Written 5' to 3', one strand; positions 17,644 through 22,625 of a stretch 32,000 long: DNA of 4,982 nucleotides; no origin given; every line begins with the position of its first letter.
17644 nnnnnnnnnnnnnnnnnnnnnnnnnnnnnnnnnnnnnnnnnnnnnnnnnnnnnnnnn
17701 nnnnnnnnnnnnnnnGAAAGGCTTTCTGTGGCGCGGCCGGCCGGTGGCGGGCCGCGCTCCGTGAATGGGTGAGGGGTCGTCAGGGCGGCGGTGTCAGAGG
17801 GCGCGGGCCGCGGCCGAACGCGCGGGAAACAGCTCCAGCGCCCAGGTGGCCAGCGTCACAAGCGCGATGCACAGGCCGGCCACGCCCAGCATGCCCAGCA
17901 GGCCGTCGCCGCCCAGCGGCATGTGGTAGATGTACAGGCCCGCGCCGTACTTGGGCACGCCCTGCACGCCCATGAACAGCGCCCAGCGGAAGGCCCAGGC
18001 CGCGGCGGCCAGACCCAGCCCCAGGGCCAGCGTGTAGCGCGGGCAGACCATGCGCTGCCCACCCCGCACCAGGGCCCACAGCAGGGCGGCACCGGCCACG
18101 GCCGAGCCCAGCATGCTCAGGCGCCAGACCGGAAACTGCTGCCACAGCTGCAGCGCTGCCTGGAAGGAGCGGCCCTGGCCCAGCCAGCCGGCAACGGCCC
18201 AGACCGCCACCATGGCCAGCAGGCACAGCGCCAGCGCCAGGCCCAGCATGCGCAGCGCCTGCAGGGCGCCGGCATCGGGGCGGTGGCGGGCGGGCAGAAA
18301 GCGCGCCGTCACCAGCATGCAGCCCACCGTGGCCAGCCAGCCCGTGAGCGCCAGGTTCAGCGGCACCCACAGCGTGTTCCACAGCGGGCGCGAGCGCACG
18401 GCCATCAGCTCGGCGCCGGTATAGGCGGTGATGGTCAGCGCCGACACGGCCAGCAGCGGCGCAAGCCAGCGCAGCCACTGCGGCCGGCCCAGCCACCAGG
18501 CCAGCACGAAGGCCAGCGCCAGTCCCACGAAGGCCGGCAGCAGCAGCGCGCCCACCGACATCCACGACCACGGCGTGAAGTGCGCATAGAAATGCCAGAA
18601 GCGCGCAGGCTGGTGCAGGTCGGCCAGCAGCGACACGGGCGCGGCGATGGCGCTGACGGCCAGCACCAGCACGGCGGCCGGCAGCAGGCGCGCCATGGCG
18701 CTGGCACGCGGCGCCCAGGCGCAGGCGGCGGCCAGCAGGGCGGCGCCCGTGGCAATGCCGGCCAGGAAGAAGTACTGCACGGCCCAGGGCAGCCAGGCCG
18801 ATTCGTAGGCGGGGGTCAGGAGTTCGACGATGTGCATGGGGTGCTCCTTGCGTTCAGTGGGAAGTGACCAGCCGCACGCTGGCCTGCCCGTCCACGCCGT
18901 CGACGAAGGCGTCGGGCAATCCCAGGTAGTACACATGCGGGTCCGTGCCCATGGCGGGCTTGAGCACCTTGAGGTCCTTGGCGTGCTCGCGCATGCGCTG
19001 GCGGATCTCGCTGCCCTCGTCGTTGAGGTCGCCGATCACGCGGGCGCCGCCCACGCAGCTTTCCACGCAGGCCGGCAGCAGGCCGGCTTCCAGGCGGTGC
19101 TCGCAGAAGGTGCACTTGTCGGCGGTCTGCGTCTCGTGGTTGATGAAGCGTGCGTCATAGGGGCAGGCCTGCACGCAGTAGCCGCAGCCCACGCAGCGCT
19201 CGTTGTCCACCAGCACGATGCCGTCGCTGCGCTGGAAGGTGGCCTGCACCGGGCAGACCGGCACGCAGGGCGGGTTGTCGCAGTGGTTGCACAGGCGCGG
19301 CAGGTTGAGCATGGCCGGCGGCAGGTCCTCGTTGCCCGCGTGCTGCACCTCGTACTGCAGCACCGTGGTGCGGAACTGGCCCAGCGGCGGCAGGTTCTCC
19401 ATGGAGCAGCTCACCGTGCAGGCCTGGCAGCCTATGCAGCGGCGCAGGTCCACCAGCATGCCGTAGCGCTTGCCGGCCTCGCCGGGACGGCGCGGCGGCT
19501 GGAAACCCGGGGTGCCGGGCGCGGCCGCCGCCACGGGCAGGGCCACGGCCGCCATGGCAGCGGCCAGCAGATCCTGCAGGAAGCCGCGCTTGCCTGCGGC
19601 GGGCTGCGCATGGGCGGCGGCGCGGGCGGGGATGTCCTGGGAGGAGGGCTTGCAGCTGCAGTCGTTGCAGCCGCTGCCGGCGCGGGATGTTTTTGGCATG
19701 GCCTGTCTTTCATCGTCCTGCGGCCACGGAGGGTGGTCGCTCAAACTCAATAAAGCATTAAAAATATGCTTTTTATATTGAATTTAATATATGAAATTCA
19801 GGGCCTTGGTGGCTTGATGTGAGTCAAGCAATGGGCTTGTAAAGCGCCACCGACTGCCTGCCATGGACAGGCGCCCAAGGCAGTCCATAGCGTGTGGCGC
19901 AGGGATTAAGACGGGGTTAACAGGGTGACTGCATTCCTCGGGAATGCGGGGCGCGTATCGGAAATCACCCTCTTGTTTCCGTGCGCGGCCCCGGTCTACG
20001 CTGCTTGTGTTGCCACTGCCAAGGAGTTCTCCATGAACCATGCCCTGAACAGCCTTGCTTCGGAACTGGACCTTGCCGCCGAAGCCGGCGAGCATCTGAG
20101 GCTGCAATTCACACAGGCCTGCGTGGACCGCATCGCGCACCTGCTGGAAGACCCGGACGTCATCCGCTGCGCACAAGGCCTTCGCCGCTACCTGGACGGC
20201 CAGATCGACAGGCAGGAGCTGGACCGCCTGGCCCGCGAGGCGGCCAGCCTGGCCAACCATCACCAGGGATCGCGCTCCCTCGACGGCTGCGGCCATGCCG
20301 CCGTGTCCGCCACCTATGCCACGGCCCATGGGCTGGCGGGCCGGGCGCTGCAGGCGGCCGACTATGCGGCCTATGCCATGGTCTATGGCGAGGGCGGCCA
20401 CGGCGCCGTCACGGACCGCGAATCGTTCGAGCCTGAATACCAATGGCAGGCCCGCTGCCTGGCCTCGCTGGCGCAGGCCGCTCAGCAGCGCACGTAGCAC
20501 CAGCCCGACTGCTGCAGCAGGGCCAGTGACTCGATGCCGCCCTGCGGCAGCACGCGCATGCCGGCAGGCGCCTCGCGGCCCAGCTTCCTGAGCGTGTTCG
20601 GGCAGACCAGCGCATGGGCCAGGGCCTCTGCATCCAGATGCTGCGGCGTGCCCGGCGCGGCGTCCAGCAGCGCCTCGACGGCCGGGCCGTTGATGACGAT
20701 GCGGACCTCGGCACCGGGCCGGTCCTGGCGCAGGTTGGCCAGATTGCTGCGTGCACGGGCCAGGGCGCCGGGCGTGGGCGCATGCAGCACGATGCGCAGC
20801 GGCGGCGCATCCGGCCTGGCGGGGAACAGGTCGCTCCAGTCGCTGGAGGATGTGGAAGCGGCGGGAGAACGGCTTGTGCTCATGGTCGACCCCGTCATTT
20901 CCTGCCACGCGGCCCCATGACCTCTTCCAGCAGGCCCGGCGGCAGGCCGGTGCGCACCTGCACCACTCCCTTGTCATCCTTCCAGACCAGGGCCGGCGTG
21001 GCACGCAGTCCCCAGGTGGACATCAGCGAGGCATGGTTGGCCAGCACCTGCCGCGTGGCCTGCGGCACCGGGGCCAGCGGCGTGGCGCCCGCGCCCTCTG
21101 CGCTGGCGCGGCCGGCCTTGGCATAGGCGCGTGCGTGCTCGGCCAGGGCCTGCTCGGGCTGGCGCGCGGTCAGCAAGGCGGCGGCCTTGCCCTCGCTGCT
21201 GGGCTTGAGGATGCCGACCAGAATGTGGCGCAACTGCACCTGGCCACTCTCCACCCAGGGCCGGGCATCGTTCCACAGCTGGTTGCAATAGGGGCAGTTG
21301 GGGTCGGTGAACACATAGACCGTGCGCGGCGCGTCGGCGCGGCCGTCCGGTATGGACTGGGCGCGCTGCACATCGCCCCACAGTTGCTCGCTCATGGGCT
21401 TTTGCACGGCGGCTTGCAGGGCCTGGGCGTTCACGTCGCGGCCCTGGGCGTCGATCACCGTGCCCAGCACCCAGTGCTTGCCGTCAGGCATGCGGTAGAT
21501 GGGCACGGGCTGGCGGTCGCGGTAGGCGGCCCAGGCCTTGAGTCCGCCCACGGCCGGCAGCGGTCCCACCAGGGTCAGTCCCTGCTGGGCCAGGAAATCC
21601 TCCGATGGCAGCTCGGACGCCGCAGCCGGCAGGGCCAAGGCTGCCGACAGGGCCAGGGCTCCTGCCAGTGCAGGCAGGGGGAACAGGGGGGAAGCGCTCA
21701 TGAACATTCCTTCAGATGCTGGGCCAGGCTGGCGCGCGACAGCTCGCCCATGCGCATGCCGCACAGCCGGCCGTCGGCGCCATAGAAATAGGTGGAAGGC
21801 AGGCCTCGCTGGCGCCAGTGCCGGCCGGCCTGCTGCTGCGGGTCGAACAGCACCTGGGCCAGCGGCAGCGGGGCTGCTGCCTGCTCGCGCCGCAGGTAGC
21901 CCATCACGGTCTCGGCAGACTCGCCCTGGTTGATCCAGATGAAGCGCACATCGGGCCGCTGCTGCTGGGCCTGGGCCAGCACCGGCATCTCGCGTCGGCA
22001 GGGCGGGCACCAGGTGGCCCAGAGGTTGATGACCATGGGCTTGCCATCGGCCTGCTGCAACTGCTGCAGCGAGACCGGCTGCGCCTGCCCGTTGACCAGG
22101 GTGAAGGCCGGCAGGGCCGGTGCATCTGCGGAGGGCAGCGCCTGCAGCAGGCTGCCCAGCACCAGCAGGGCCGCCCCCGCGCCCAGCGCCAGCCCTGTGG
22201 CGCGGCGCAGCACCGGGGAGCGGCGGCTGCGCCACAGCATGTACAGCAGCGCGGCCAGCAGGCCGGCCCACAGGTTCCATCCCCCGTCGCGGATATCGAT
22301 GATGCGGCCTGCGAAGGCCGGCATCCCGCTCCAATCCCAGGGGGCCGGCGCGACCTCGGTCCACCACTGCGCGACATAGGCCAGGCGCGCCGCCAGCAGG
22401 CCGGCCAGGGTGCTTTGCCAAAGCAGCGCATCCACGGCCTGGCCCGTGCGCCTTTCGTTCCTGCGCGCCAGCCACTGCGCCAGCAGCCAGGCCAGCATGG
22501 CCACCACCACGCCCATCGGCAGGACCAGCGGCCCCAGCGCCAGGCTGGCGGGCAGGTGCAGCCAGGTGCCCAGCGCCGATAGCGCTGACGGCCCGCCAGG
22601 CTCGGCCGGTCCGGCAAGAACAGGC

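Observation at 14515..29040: Tetrathionate reductase (ttrBCA-like) and thiosulfate dehydrogenase (tsdBA-like) share one 15-kb neighbourhood with a thiol-redox operon between them and no TtrSR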

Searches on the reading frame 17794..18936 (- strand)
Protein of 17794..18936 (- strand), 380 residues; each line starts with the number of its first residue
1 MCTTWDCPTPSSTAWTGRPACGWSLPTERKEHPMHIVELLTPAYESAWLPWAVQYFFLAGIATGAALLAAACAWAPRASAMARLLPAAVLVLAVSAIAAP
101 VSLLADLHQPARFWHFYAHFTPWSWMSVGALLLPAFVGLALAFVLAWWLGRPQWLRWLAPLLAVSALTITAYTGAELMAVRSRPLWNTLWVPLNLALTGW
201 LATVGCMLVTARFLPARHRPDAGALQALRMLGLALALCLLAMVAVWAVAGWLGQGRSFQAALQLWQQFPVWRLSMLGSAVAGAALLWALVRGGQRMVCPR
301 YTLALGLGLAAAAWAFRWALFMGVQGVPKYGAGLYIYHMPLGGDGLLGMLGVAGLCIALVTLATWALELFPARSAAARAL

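Call 4: search_protein_families(library=pfam, proteins=[window:17794-18936:-], max_evalue=0.01)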
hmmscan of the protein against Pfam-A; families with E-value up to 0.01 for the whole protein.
window:17794-18936:- (380 aa): 2 families
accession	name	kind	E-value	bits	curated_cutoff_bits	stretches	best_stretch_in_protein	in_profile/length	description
PF03916.19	NrfD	-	1.7e-18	67.7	25.8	1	47-319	10-303/313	Polysulphide reductase, NrfD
PF14589.11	NrfD_2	-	0.00014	22.1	27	1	48-280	14-237/281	Polysulfide reductase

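Call 9: search_protein_families(library=ncbifam, proteins=[window:17794-18936:-], max_evalue=0.01)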
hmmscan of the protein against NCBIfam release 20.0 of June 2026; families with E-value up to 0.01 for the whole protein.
window:17794-18936:- (380 aa): 2 families
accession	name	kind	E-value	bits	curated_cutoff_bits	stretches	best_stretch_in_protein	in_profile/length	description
NF011568.0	PRK14992.1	equivalog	2.4e-58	198.1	314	1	32-361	3-325/341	tetrathionate reductase subunit TtrC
TIGR03148.1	cyt_nit_nrfD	equivalog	2.9e-09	36.7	347.6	1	54-142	16-106/316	cytochrome c nitrite reductase subunit NrfD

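Call 18: find_encoding_contigs(protein=window:17794-18936:-, flank=10000, max_places=6)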
Protein window:17794-18936:- (380 aa): no gene with exactly this product is on record in the collection.

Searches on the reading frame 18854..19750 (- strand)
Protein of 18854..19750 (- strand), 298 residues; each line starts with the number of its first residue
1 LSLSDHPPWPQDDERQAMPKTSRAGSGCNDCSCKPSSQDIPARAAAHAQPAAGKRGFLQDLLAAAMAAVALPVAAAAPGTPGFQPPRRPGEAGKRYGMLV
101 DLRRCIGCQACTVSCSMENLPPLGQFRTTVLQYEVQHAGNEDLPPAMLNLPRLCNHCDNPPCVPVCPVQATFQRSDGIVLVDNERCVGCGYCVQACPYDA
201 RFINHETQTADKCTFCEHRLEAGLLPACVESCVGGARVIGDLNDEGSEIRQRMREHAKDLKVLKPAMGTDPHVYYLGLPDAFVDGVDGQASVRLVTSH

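Call 4: search_protein_families(library=pfam, proteins=[window:18854-19750:-], max_evalue=0.01)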
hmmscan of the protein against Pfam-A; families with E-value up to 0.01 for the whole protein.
window:18854-19750:- (298 aa): 12 families
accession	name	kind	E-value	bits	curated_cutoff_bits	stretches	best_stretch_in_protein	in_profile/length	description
PF13247.11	Fer4_11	-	7.1e-29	100.4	26.2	1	147-241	3-99/100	4Fe-4S dicluster domain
PF12838.12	Fer4_7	-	3e-12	47.3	27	3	154-200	2-52/52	4Fe-4S dicluster domain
PF13237.11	Fer4_10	-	3.4e-12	46.5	25.5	3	149-197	4-53/53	4Fe-4S dicluster domain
PF12797.12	Fer4_2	-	1.5e-10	40.7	24.5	2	178-198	2-22/22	4Fe-4S binding domain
PF00037.32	Fer4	-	5.6e-09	35.9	21.1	1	180-200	2-22/24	4Fe-4S binding domain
PF13187.11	Fer4_9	-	1.6e-08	34.9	27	3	154-199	2-50/52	4Fe-4S dicluster domain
PF25160.1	LdpA_Fe-S-bd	-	4.7e-07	29.9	27.6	1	157-200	5-42/49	LdpA Fe-S cluster-binding domain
PF12837.12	Fer4_6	-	1.2e-06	28.6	25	1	178-200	1-23/24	4Fe-4S binding domain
PF13183.11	Fer4_8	-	5.6e-05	24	27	1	102-169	2-67/68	4Fe-4S dicluster domain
PF14697.11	Fer4_21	-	0.00094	19.7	35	0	181-218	3-46/59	4Fe-4S dicluster domain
PF12798.12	Fer4_3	-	0.0018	19.4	27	1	186-200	1-15/15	4Fe-4S binding domain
PF12800.12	Fer4_4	-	0.006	17.3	24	1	184-199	2-17/17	4Fe-4S binding domain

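Call 9: search_protein_families(library=ncbifam, proteins=[window:18854-19750:-], max_evalue=0.01)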
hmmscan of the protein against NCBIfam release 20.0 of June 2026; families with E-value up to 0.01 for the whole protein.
window:18854-19750:- (298 aa): 73 families (the best 25 are shown)
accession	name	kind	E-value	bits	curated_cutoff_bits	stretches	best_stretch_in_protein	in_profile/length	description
NF011569.0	PRK14993.1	equivalog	3.1e-117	390.3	416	1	53-293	4-239/244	tetrathionate reductase subunit TtrB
NF045797.1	DsrO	equivalog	1.3e-71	240.7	200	1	54-276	5-234/235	sulfate reduction electron transfer complex DsrMKJOP subunit DsrO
TIGR03149.1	cyt_nit_nrfC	equivalog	2.4e-50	171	377.6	1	89-276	32-216/225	cytochrome c nitrite reductase Fe-S protein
NF041715.1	arsenate_red_ArrB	equivalog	6.2e-46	156.8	450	2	95-206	2-109/233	arsenate respiratory reductase iron-sulfur subunit ArrB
TIGR03478.1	DMSO_red_II_bet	subfamily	5.1e-42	143.9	480.7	2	147-277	124-254/321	DMSO reductase family type II enzyme, iron-sulfur subunit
NF042979.1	EthbenzDh_ebdB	equivalog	6.7e-37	127.2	740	1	136-287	136-286/354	ethylbenzene dehydrogenase subunit beta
TIGR02951.1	DMSO_dmsB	equivalog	2.8e-36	125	214.1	1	95-243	1-154/161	DMSO/selenate family reductase complex B subunit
TIGR01660.1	narH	equivalog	2.1e-31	108.9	524.05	1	146-251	175-281/492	nitrate reductase subunit beta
NF008134.0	PRK10882.1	equivalog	1.1e-30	106.9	263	2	153-259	112-225/329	hydrogenase 2 operon protein HybA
NF041782.1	mnquin_red_QrcC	equivalog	5.9e-29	101.4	400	2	96-205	1-120/239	menaquinone reductase iron-sulfur cluster-binding subunit QrcC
NF045715.1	sulf_resp_HmcB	equivalog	4.1e-27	95.1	420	1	55-257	3-213/307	sulfate respiration complex iron-sulfur protein HmcB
NF038355.1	FDH3_beta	equivalog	1.7e-26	93.4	240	1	98-216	5-121/180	formate dehydrogenase FDH3 subunit beta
TIGR01582.1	FDH-beta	equivalog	3.1e-24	85.6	334.7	2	153-253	92-193/283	formate dehydrogenase subunit beta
NF007382.0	PRK09898.1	equivalog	6e-19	68.4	213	1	97-237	59-198/208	ferredoxin-like protein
NF009408.0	PRK12769.1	equivalog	7.9e-18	63.9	1003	1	99-241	6-146/659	formate-dependent uric acid utilization protein AegA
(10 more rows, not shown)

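Call 20: find_related_loci(query=window:18854-19750:-, collection=genome_contigs, flank=10000)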
Query window:18854-19750:- (298 aa) in genome_contigs; peptide patterns used: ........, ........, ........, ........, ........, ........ (x = any residue, [..] = any of these).
600 stretches matched a pattern (row limit reached: there are more); 584 encode a relative of the query (tblastn E <= 1e-3); the best 80 are kept; 80 distinct loci.
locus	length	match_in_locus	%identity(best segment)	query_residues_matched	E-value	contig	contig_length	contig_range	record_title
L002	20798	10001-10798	73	29-298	2e-130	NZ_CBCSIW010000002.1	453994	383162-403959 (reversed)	Comamonas aquatilis strain CIP111491T isolate CIP111491T NODE_0002, whole genome shotgun sequence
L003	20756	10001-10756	77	45-298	7e-128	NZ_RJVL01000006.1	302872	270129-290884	Diaphorobacter nitroreducens strain DSM 15985 Ga0244670_106, whole genome shotgun sequence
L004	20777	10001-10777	73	38-298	3e-128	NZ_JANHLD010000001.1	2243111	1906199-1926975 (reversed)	Pseudomonas putida strain 31753 31753_v2_1, whole genome shotgun sequence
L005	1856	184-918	75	52-298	7e-136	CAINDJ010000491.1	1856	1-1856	MAG: uncultured beta proteobacterium isolate A14_bin-1242 genome assembly, contig: bin-1242:491/508, whole genome shotgu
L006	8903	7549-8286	76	51-298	7e-127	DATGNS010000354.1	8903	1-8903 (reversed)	MAG TPA_asm: Pseudomonas sp. isolate SMAG_U10349 k141_474622, whole genome shotgun sequence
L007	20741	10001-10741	76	50-298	1e-126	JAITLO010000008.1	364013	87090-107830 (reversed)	MAG: Acidovorax sp. isolate Pcu381_bin18 k119_57460, whole genome shotgun sequence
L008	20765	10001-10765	78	36-298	6e-126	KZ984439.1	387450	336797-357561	Comamonas testosteroni strain SWCO2 genomic scaffold Scaffold1, whole genome shotgun sequence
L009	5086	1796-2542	75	50-298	2e-126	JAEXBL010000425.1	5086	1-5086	MAG: Proteobacteria bacterium isolate OH_SFB_70 k127_706746, whole genome shotgun sequence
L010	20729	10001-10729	78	54-298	8e-126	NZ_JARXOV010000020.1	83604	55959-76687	Comamonas jiangduensis strain YW1 20, whole genome shotgun sequence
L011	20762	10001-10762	74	43-298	3e-125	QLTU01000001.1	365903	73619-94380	UNVERIFIED_CONTAM: Acidovorax defluvii strain DSM 12644 Ga0215655_101, whole genome shotgun sequence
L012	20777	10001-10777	73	35-298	8e-125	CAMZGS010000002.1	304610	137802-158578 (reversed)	MAG TPA_asm: uncultured Comamonas sp. isolate SRR10912534_bin.14_metaWRAP_v1.3_MAG genome assembly, contig: ERZ14210014.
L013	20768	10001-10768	75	37-298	8e-125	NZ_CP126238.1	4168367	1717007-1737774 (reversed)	Alicycliphilus denitrificans strain Ylb10 chromosome, complete genome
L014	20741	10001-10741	76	50-298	7e-125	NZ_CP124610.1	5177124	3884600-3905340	Bordetella bronchiseptica strain M2020-2 chromosome, complete genome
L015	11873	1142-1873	76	54-298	2e-124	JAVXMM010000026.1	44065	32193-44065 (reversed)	MAG: Comamonas sp. isolate CGS6M1-bin70 NODE_718_length_44065_cov_9.703704, whole genome shotgun sequence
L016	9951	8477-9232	72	43-298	4e-124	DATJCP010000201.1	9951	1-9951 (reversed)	MAG TPA_asm: Candidimonas sp. isolate SMAG_U15384 k141_287674, whole genome shotgun sequence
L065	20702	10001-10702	65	52-290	4e-99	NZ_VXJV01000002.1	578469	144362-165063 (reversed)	Salmonella enterica subsp. diarizonae strain CCUG 30040T contig_0000002, whole genome shotgun sequence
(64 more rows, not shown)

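Call 24: search_protein_families(library=ncbifam, proteins=[L065:7440-8078:-, L065:8035-9813:-], max_evalue=0.001)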
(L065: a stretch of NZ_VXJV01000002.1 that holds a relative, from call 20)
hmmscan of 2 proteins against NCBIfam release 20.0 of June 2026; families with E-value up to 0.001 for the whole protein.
L065:7440-8078:- (212 aa): 96 families (the best 25 are shown)
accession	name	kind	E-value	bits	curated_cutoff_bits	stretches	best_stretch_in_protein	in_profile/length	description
NF040749.1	tetrathio_RR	equivalog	2.8e-100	333.8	290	1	9-199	1-191/191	tetrathionate respiration response regulator TtrR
NF006900.1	PRK09390.1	equivalog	1.6e-52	178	255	1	8-194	5-195/203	response regulator FixJ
NF047793.1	ResRegPgtA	equivalog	1.7e-28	99.6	650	1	9-135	7-133/414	two-component system response regulator PgtA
NF011896.0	PRK15369.1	equivalog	4.4e-21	75.5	242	1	35-199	33-207/211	two component system response regulator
NF008469.0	PRK11361.1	equivalog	7.4e-19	67.8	714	1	8-160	5-154/461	acetoacetate metabolism transcriptional regulator AtoC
NF052445.1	RespRegMctR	equivalog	1.1e-17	64.2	300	1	42-194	38-197/205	two-component system response regulator MctR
NF051870.1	NAssimRespRegNtrX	equivalog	3.2e-17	62.6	600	1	10-201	4-186/452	nitrogen assimilation response regulator NtrX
NF041946.1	LuxO_transreg_Vib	equivalog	9.9e-17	60.9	800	1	15-126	4-115/463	quorum-sensing sigma-54 dependent transcriptional regulator LuxO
NF007685.0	PRK10360.1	equivalog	5.5e-16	58.9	258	1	7-196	1-192/196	response regulator transcription factor UhpA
NF011695.0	PRK15115.1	equivalog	8.8e-16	57.7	763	1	7-130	6-129/445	two-component system response regulator GlrR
NF045944.1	ResRegRpaBCyano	equivalog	1.7e-15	57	330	1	13-124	3-113/229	response regulator transcription factor RpaB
TIGR01818.1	ntrC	equivalog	3e-15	56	558.6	1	10-129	1-120/463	nitrogen regulation protein NR(I)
NF007935.0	PRK10651.1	equivalog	4.8e-15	55.3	250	1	38-188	39-202/216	two-component system response regulator NarL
NF008176.1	PRK10923.1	equivalog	1.5e-14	53.4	620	1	8-126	4-122/469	nitrogen regulation protein NR(I)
NF007689.0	PRK10365.1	equivalog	1.7e-14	53.5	760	1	10-126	8-124/441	sigma-54-dependent response regulator transcription factor ZraR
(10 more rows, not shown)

L065:8035-9813:- (592 aa): 65 families (the best 25 are shown)
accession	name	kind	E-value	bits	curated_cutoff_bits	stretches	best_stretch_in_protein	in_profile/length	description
NF040750.1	tetrathio_HK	equivalog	2.6e-287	953.8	750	1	22-575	2-554/555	tetrathionate respiration histidine kinase TtrS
NF008468.0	PRK11360.1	equivalog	4.4e-32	111.2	646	1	345-578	383-607/616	two-component system sensor histidine kinase AtoS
NF041777.1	sens_FixL_Rhizob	equivalog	1e-23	83.8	850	1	350-557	254-463/485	sensor protein FixL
NF007688.0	PRK10364.1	equivalog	6.6e-23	81.2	479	1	304-575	196-447/460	two-component system sensor histidine kinase ZraS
NF047794.1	HisKinPtgB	equivalog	2.4e-22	79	1000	1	350-560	434-640/656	two-component system sensor histidine kinase PgtB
NF047497.1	HK_LIC_12097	equivalog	3.5e-22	78.6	500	1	336-562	126-354/367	LIC_12097 family sensor histidine kinase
NF010411.0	PRK13837.1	equivalog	1.7e-20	72.6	647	1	327-563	424-663/828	two-component system VirA-like sensor kinase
NF053867.1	SprKinKinDBac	equivalog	3e-20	72.1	775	1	343-577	271-495/500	sporulation kinase KinD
NF033792.0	ActS_PrrB_HisK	equivalog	1.4e-19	70.2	350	1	302-577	149-417/423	ActS/PrrB/RegB family redox-sensitive histidine kinase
NF008312.0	PRK11100.1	equivalog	3.3e-14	52.6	356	1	362-564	260-463/477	two-component system sensor histidine kinase CreC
NF052574.1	HisKinEspCMyxo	equivalog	3.4e-14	52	1200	1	349-563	408-625/785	serine histidine kinase EspC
TIGR02916.1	PEP_his_kin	equivalog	5e-14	51.8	300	1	411-564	518-669/679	XrtA/PEP-CTERM system histidine kinase PrsK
NF007793.0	PRK10490.1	equivalog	5.9e-14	51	1123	1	335-563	642-870/895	two-component system sensor histidine kinase KdpD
NF046026.1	HisKinCckACaul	equivalog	7.5e-14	50.8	1000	1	344-574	288-527/678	cell cycle histidine kinase CckA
NF007004.0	PRK09467.1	equivalog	9.6e-14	51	415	1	461-568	317-428/440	two-component system sensor histidine kinase EnvZ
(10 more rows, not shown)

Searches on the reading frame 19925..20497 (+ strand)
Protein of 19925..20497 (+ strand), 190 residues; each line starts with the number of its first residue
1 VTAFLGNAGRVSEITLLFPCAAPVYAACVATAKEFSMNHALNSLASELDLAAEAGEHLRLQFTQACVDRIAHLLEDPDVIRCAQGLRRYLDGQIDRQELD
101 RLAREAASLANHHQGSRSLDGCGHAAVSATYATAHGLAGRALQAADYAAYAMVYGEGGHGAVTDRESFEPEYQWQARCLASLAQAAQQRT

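Call 4: search_protein_families(library=pfam, proteins=[window:19925-20497:+], max_evalue=0.01)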
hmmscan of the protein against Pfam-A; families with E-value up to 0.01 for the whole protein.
window:19925-20497:+ (190 aa): 0 families

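Call 9: search_protein_families(library=ncbifam, proteins=[window:19925-20497:+], max_evalue=0.01)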
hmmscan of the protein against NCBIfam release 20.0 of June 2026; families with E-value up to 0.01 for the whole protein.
window:19925-20497:+ (190 aa): 0 families

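Call 53: search_protein_families(library=pfam, proteins=[window:20033-20497:+], max_evalue=5)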
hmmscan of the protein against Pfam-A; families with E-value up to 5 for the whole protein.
window:20033-20497:+ (154 aa): 0 families

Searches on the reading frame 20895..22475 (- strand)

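Call 4: search_protein_families(library=pfam, proteins=[window:20895-22475:-], max_evalue=0.01)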
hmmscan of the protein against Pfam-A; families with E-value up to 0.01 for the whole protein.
window:20895-22475:- (526 aa): 2 families
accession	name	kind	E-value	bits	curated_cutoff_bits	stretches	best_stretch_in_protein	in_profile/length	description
PF13098.12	Thioredoxin_2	-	4.7e-11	43.4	27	1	383-511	6-94/104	Thioredoxin-like domain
PF13462.12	Thioredoxin_4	-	0.00028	21.6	23.2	1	378-449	9-85/165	Thioredoxin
